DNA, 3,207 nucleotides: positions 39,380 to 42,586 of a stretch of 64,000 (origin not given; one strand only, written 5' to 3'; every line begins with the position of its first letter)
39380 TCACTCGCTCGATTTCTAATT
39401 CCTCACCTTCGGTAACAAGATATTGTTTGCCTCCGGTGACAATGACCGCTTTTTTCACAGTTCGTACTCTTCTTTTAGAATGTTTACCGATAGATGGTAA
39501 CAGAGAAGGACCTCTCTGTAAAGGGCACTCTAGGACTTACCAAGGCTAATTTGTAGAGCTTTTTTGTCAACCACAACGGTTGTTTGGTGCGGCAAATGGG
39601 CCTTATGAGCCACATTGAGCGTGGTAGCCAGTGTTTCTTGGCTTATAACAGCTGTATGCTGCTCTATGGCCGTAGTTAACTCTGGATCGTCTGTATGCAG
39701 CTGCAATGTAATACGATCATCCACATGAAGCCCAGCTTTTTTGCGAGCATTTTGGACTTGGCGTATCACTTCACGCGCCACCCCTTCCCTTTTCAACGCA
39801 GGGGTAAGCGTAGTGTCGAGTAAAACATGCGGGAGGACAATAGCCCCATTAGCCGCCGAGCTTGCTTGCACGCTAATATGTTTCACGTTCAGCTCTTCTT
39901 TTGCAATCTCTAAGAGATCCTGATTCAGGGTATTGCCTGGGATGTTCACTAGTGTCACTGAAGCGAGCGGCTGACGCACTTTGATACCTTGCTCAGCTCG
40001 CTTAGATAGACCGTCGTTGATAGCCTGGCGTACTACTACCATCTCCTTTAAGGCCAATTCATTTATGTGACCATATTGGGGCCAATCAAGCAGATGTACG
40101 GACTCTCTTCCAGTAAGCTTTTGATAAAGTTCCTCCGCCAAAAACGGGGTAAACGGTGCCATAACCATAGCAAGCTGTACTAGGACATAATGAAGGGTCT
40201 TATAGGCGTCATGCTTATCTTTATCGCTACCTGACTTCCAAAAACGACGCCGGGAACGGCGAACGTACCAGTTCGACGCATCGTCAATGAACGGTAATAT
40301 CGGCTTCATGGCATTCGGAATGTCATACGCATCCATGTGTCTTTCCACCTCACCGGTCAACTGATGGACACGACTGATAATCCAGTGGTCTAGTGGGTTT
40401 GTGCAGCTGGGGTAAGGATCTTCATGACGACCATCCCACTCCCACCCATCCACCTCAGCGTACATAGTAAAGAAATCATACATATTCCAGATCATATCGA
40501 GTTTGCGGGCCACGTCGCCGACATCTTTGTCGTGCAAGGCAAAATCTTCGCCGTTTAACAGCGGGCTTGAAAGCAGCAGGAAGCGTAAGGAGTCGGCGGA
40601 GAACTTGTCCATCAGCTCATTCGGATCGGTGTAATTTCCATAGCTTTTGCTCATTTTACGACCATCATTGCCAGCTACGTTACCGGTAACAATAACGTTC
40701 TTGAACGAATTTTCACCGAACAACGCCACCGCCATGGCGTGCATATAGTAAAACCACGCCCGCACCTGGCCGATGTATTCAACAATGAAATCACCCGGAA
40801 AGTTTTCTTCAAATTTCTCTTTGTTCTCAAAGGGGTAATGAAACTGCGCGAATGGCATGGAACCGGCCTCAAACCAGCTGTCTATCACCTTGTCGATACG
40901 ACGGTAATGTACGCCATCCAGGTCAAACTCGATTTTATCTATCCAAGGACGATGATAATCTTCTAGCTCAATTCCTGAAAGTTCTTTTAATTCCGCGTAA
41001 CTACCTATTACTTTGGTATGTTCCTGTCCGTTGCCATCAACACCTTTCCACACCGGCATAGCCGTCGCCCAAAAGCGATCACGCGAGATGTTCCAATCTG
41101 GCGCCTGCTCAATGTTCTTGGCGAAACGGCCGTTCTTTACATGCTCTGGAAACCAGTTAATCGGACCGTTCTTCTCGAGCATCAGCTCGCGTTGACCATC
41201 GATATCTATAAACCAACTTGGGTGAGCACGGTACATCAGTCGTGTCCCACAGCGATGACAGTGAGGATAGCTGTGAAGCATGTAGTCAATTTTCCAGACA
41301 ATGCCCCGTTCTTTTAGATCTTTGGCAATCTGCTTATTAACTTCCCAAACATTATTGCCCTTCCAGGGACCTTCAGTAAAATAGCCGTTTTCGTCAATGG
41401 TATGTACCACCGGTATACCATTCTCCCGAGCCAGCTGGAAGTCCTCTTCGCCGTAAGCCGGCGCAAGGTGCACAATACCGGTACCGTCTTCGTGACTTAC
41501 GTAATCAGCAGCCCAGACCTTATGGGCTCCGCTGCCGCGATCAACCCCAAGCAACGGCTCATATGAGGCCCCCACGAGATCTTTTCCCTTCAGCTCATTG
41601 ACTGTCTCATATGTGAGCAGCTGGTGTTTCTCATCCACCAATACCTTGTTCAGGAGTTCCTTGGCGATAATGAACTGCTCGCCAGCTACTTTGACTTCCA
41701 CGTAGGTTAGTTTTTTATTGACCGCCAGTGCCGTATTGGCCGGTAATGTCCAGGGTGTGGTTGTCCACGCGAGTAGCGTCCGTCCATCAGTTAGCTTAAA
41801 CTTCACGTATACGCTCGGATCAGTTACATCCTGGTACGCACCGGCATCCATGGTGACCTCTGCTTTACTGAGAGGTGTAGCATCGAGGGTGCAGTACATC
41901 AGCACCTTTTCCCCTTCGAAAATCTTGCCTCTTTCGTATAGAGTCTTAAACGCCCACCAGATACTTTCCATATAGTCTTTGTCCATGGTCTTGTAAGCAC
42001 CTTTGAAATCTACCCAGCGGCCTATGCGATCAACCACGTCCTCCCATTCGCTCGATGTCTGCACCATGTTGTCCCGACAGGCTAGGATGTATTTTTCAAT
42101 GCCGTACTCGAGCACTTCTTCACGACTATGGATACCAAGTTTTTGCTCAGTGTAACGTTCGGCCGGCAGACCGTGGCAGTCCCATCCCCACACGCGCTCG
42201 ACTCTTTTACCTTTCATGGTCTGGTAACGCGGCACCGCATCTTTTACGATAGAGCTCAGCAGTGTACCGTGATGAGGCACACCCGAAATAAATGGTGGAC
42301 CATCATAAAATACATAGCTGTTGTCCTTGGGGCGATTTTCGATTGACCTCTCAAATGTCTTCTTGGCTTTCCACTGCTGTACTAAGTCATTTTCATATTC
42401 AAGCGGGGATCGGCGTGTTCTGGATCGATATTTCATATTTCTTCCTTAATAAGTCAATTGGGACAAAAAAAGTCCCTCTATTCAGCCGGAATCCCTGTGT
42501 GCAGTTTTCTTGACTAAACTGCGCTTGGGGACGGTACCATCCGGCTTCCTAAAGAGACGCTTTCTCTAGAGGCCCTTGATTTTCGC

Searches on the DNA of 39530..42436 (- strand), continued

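Call 55: search_rna_families(source=L031, start=2780, end=3010, threshold=evalue, max_evalue=10, show_alignments=2)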
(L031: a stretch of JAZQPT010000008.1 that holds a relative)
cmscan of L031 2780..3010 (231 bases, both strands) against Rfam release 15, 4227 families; matches with E-value up to 10: 12.
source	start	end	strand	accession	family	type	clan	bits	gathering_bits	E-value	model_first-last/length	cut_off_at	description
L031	2907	2975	+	RF04136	MIR1862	Gene; miRNA;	-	20.4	84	0.091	1-90/90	no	MIR1862 microRNA precursor family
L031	2904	2977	+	RF04069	MIR6135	Gene; miRNA;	-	19.9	99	0.63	1-122/122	no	MIR6135 microRNA precursor family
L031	2780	2957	+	RF00230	T-box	Cis-reg; leader;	-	19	93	0.02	39-219/219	5'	T-box leader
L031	2905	2975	+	RF03522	mir-4850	Gene; miRNA;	-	18.9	93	0.22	1-89/89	no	mir-4850 microRNA precursor family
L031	2909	2972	+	RF03366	mir-3122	Gene; miRNA;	-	18.2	92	0.66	1-73/73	no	mir-3122 microRNA precursor family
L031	2903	2979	+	RF03583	MIR781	Gene; miRNA;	-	18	88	0.66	1-94/94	no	MIR781 microRNA precursor family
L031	2885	2973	+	RF00561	SNORA40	Gene; snRNA; snoRNA; HACA-box;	-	16.1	51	1.7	1-128/128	no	Small nucleolar RNA SNORA40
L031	2904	2977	+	RF03916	MIR400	Gene; miRNA;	-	15.6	83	1.5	23-79/103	no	MIR400 microRNA precursor family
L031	2902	2978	-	RF03583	MIR781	Gene; miRNA;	-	14.3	88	6.2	1-94/94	no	MIR781 microRNA precursor family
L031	2882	2994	+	RF02621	BSnc120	Gene; sRNA;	-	13.9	114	2.7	1-88/88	no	Brucella sRNA 120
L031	2905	2976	+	RF00861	mir-488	Gene; miRNA;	-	13.8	88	3.5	1-83/83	no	mir-488 microRNA precursor family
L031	2911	3010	+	RF03159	RAGATH-7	Gene; sRNA;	-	11.3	111.8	2.7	1-142/208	3'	RAGATH-7 RNA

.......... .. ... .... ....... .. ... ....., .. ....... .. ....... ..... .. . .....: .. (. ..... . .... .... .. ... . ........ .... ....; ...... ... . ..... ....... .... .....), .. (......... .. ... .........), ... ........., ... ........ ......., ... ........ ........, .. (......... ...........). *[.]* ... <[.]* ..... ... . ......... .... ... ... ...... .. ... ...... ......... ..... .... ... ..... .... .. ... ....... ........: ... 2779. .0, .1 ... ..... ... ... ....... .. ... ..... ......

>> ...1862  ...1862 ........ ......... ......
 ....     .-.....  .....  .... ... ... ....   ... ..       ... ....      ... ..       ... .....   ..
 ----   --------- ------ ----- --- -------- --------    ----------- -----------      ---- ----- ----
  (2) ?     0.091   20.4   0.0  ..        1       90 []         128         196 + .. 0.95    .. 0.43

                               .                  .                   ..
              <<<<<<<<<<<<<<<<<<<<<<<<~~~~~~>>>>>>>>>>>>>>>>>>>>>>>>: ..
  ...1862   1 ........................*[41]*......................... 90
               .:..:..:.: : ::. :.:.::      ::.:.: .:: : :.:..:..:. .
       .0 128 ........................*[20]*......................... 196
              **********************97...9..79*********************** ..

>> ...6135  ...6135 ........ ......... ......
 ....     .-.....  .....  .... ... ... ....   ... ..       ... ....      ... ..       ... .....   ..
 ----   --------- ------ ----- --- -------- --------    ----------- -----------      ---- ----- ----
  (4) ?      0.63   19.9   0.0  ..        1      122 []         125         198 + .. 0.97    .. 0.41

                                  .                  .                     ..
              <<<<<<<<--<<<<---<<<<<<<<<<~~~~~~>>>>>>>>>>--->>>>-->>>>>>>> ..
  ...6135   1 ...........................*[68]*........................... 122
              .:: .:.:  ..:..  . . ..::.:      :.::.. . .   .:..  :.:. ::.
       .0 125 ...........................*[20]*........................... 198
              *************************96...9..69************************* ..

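Call 56: search_rna_families(source=L031, start=2800, end=2960, threshold=evalue, max_evalue=1, show_alignments=1)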
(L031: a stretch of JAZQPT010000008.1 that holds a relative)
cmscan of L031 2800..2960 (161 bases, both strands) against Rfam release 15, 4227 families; matches with E-value up to 1: 1.
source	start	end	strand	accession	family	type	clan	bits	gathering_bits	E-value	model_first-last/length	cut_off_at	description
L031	2800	2957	+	RF00230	T-box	Cis-reg; leader;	-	18.4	93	0.02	72-219/219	5'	T-box leader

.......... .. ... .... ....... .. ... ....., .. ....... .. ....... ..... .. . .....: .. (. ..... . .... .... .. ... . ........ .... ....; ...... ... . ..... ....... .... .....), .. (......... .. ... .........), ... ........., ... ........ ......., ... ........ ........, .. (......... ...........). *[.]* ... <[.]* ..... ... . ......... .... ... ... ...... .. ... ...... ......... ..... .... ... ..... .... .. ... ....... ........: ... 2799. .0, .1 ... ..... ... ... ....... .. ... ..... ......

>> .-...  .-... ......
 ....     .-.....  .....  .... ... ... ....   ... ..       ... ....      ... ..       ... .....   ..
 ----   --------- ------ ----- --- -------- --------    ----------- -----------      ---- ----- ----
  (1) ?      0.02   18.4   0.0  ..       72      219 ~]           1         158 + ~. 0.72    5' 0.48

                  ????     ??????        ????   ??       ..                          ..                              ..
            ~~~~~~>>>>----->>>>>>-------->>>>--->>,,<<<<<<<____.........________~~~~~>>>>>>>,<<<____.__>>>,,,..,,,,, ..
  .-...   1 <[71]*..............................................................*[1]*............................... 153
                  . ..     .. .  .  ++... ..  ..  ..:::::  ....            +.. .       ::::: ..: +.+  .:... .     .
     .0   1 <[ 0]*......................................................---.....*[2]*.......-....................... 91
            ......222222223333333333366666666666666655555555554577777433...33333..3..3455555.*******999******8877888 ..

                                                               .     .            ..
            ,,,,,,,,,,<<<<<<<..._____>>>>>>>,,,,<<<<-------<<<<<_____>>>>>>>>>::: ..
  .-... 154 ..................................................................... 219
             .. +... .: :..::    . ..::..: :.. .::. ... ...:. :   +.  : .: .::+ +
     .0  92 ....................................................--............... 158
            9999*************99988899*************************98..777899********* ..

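Call 66: search_with_rna_model(model_id=R2, sources=[L081, L082, L083, L084, L085, L086, L087, L088, L089, L090, L091, L092, L093, L094, L095, L096, L097, L098, L099, L100, L101, L102, L103, L104, L105, L106, L107, L108, L109, L110, L111, L112, L113, L114, L115, L116, L117, L118, L119, L120, L121, L122, L123, L124, L125, L126, L127, L128, L129, L130, L131, L132, L133, L134, L135, L136, L137, L138, L139, L140, L141, L142, L143, L144, L145, L146, L147, L148, L149, L150, L151, L152, L153, L154, L155, L156, L157, L158, L159, L160, L161, L162, L163, L164, L165, L166, L167, L168, L169, L170, L171, L172, L173, L174, L175, L176, L177, L178, L179, L180], max_evalue=0.001, make_alignment=true)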
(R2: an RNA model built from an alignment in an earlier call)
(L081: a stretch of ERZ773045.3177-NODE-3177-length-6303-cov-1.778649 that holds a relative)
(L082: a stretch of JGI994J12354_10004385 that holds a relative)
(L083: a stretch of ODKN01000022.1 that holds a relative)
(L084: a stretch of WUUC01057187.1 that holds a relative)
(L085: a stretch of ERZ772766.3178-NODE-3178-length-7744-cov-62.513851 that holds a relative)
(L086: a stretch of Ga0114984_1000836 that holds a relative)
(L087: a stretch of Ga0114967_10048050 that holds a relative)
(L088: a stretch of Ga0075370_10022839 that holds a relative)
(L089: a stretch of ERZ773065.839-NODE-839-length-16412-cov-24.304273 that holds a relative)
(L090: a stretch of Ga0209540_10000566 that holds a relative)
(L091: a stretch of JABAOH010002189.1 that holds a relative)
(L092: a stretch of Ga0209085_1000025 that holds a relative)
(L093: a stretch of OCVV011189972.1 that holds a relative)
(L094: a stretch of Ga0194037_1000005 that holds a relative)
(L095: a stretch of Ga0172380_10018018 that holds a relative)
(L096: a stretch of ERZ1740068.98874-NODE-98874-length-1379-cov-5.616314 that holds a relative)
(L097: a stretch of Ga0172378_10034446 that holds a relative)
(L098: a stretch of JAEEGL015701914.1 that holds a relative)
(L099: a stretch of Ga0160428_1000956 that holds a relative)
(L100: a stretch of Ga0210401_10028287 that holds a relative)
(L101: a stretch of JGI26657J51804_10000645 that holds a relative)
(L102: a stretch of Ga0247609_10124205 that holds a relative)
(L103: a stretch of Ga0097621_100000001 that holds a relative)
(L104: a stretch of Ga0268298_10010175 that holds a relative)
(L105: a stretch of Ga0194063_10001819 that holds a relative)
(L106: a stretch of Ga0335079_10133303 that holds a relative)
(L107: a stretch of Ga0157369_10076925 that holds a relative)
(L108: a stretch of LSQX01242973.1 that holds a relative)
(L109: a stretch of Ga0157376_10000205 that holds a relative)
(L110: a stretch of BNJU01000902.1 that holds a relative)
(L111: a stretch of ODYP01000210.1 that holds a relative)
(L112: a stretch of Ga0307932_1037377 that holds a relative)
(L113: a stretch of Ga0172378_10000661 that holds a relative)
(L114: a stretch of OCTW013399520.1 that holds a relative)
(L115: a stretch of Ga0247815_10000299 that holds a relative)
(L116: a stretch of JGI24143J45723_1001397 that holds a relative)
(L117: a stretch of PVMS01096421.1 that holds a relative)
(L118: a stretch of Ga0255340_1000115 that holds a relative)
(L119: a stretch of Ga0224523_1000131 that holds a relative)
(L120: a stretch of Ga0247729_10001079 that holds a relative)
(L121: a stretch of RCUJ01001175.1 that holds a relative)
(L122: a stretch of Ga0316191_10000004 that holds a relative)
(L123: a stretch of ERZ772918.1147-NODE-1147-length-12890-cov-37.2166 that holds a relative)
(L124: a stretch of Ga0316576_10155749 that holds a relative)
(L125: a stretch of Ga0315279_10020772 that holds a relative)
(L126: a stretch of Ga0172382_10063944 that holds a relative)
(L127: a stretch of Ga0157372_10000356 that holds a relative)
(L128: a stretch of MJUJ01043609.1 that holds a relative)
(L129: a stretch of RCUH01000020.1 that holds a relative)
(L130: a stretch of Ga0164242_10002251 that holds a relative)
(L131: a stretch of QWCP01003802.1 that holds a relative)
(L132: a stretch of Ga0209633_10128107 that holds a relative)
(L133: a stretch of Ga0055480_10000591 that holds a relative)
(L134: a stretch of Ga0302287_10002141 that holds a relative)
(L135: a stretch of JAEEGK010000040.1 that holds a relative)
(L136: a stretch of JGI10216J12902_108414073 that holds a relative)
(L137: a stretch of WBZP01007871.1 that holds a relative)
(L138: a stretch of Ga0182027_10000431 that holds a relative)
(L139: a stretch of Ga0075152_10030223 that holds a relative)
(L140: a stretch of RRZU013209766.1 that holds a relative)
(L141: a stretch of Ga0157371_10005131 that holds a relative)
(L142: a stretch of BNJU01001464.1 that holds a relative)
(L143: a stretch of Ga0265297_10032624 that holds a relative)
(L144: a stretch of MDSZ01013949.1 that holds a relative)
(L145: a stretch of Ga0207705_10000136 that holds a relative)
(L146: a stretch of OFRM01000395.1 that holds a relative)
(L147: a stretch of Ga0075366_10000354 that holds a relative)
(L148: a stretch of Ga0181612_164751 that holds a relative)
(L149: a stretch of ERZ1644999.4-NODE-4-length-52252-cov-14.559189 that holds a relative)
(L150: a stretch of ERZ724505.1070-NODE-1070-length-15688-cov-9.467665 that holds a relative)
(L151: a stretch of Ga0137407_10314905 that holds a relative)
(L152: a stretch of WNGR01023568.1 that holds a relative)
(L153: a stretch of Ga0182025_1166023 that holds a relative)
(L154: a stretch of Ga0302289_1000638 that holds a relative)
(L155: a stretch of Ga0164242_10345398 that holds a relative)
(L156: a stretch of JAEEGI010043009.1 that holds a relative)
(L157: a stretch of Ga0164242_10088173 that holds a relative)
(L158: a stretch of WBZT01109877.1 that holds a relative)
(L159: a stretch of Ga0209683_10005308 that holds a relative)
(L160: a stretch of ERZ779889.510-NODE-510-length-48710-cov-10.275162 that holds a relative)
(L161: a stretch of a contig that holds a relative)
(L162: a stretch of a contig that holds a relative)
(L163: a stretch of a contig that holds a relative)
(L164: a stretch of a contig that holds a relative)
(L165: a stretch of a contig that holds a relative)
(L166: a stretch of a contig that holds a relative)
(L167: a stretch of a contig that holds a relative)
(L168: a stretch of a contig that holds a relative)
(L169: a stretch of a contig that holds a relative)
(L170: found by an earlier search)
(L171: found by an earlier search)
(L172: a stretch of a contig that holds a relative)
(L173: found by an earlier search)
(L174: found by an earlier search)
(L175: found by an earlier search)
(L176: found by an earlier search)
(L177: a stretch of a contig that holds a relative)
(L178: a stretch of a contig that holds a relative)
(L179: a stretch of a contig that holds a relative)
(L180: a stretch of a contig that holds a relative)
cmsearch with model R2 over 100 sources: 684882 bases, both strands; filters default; matches with E-value up to 0.001: 69.
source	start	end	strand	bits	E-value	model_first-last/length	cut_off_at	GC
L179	300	414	-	123.6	1.4e-26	1-115/115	no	0.41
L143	486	603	+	109.9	2.5e-23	1-115/115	no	0.44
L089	1271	1387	+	109.1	3.9e-23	1-115/115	no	0.41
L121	5864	5977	-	105.2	3.3e-22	1-115/115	no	0.46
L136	80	191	+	104.3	5.4e-22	1-115/115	no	0.45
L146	7042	7160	+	99.8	6.1e-21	1-115/115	no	0.45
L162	4268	4382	-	97.5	2.2e-20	1-115/115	no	0.48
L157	2455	2564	+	97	2.8e-20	1-115/115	no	0.41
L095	3371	3486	-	95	8.7e-20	1-115/115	no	0.48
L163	379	488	-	93.8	1.6e-19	1-115/115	no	0.47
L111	2102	2222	+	93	2.5e-19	1-115/115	no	0.44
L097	3764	3880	-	92.6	3.2e-19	1-115/115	no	0.39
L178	4335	4455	-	92.5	3.3e-19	1-115/115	no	0.45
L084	830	949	-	92.3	3.7e-19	1-115/115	no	0.44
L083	10464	10585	-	92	4.5e-19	1-115/115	no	0.44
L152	1832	1949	-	91.8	4.9e-19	1-115/115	no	0.48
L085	6007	6128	-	91.6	5.4e-19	1-115/115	no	0.46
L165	10152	10272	+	90.9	8e-19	1-115/115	no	0.48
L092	909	1024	+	90.8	8.6e-19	1-115/115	no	0.4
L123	6699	6820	-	88.8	2.6e-18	1-115/115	no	0.44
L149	1844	1965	+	88.8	2.6e-18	1-115/115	no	0.44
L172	6053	6174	+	88.8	2.6e-18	1-115/115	no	0.44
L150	10698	10809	-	88.3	3.4e-18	1-115/115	no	0.48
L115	4253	4367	-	87.3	5.7e-18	1-115/115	no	0.47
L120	829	943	+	87.3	5.7e-18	1-115/115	no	0.47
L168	1227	1344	-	87.2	6e-18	1-115/115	no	0.46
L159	2720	2835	-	87.1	6.5e-18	1-115/115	no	0.4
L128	130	265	-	86.8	7.8e-18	1-115/115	no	0.46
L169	1014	1127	+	85.6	1.5e-17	1-115/115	no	0.49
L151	1268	1393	+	85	2.1e-17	1-115/115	no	0.49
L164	2099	2215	+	84.6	2.6e-17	1-115/115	no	0.5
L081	3644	3761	-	84.3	3e-17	1-115/115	no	0.44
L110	5921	6038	+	84.3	3e-17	1-115/115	no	0.44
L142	668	785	+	82.8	6.7e-17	1-115/115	no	0.44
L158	498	615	-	82.7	7.2e-17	1-115/115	no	0.39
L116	8026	8143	-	82.6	7.7e-17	1-115/115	no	0.41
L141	9502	9620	+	82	1e-16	1-115/115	no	0.53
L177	11246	11362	-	81.2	1.6e-16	1-115/115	no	0.45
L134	4329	4455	+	79.1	5.2e-16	1-115/115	no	0.46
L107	1523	1659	+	78.3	8e-16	1-115/115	no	0.47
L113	1997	2112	+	78.1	8.8e-16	1-115/115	no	0.36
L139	1403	1519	+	77.9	1e-15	1-115/115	no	0.5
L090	2827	2944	+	77.8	1.1e-15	1-115/115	no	0.42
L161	2480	2603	+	77.6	1.2e-15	1-115/115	no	0.49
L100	4822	4938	-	77.6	1.2e-15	1-115/115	no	0.38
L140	274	397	+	76.7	2e-15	1-115/115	no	0.45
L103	4278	4395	-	75.6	3.6e-15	1-115/115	no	0.46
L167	1588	1707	+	73.8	9.4e-15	1-115/115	no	0.53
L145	6799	6922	-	73.4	1.2e-14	1-115/115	no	0.55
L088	3323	3440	-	73.1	1.4e-14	3-115/115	5'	0.47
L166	670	793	-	73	1.5e-14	1-115/115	no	0.49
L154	10205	10320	-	72.8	1.6e-14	1-115/115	no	0.47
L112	756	876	-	72.4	2.1e-14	1-115/115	no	0.51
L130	6148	6265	-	71.2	4e-14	1-115/115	no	0.53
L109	6054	6178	-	70.4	6e-14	1-115/115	no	0.49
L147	7487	7613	+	69.4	1e-13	1-115/115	no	0.41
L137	5064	5182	-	67.3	3.4e-13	1-115/115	no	0.49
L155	837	957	+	64.2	1.9e-12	1-115/115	no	0.54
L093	3622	3727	+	63.7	2.4e-12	1-115/115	no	0.46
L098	96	250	-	58.2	4.8e-11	1-115/115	no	0.45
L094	7350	7435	-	55.4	2.2e-10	1-115/115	no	0.41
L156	6145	6248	+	53.1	7.9e-10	1-115/115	no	0.43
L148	2822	2948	+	50.7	3e-09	1-115/115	no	0.45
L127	211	380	+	50.7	3e-09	1-115/115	no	0.44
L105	8328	8412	+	50.6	3.1e-09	1-115/115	no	0.35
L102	631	785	-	48.9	8.1e-09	1-115/115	no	0.43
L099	2149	2265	-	48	1.3e-08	1-115/115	no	0.38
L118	2125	2251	+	45.2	6e-08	1-115/115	no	0.47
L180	800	966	-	43.2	1.8e-07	1-115/115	no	0.46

Alignment A8: 69 matches aligned to the model, 273 columns, each read 5' to 3' on its own strand. Consensus structure (alignment columns), stored with it:
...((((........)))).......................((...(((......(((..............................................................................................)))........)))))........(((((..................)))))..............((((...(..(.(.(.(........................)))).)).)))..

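Call 78: search_with_rna_model(model_id=R2, sources=[L201, L202], max_evalue=10, filters=off, show_alignments=2)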
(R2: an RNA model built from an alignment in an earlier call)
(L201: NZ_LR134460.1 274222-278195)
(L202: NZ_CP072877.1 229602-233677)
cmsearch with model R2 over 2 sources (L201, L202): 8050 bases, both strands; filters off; matches with E-value up to 10: 3.
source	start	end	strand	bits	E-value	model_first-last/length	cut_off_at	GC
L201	419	539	+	29.8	3.3e-06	1-115/115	no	0.69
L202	404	541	+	20.6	0.00049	1-115/115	no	0.66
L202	224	345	-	6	1.5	1-115/115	no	0.64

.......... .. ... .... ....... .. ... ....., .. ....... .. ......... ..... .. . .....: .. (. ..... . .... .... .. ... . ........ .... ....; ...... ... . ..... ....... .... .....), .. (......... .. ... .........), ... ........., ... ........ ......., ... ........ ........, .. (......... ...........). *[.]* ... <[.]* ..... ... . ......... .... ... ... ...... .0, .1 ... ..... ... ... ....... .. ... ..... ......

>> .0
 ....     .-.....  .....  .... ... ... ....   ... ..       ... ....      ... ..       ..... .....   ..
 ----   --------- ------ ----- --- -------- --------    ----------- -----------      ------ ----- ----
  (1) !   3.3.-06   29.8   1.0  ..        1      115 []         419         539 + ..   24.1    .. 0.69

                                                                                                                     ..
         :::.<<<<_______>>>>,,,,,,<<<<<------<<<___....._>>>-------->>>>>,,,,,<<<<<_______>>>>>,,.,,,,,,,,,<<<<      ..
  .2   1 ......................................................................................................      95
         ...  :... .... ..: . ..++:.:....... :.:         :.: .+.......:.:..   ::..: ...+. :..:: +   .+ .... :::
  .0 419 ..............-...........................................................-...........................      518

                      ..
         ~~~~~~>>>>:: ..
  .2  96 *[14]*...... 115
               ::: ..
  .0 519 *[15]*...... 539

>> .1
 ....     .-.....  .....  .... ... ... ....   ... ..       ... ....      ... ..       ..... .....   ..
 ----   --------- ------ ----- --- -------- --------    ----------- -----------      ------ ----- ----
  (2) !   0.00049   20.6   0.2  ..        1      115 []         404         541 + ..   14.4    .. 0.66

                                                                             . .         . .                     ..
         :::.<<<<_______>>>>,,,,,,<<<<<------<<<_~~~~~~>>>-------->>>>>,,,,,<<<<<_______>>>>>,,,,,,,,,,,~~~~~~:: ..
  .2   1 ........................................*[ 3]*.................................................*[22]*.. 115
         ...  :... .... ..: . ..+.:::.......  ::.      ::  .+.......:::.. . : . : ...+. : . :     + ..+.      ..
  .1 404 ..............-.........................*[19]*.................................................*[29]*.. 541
